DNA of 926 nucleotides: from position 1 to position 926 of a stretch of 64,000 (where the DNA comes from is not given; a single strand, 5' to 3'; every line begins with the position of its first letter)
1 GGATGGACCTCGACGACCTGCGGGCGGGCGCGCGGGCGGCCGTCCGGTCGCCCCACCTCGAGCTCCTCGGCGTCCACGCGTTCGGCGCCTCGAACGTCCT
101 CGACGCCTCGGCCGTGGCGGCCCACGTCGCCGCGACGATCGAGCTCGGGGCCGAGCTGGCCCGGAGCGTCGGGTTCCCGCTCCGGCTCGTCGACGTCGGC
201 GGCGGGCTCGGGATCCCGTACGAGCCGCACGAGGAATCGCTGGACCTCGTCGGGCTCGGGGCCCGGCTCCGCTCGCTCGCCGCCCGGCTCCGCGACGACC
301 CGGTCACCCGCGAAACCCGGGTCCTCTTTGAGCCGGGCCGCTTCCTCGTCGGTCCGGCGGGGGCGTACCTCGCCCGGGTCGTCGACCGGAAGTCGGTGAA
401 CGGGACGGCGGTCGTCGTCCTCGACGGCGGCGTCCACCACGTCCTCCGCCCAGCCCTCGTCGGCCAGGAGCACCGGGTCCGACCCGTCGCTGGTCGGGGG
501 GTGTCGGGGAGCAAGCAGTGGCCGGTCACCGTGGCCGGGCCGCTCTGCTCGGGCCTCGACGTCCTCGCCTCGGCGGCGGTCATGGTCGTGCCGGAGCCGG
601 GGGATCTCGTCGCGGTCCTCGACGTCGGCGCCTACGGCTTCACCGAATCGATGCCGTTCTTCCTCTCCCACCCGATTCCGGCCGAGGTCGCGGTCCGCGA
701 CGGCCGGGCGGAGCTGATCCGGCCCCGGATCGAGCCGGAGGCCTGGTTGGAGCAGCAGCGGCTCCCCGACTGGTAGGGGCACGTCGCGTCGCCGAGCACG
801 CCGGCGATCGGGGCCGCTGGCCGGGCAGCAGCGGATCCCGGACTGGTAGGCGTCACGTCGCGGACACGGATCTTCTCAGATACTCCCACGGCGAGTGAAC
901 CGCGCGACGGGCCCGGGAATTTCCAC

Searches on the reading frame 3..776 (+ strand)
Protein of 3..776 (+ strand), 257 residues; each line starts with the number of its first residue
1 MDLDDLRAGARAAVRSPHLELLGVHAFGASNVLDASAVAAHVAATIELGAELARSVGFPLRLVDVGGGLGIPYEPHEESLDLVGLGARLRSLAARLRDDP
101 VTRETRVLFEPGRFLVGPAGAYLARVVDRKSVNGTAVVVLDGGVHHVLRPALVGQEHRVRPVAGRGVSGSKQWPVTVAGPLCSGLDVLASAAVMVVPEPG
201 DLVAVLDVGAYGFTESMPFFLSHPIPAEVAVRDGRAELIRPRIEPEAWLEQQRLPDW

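Call 75: search_protein_families(library=pfam, proteins=[window:3-776:+], max_evalue=0.001)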
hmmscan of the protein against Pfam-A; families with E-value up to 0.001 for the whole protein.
window:3-776:+ (257 aa): 2 families
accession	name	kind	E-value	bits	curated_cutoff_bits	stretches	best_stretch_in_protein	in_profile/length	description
PF00278.28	Orn_DAP_Arg_deC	-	1e-16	61.4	23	1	118-209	6-95/95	Pyridoxal-dependent decarboxylase, C-terminal sheet domain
PF02784.22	Orn_Arg_deC_N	-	7.1e-14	52.2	23.4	1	5-116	138-246/247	Pyridoxal-dependent decarboxylase, pyridoxal binding domain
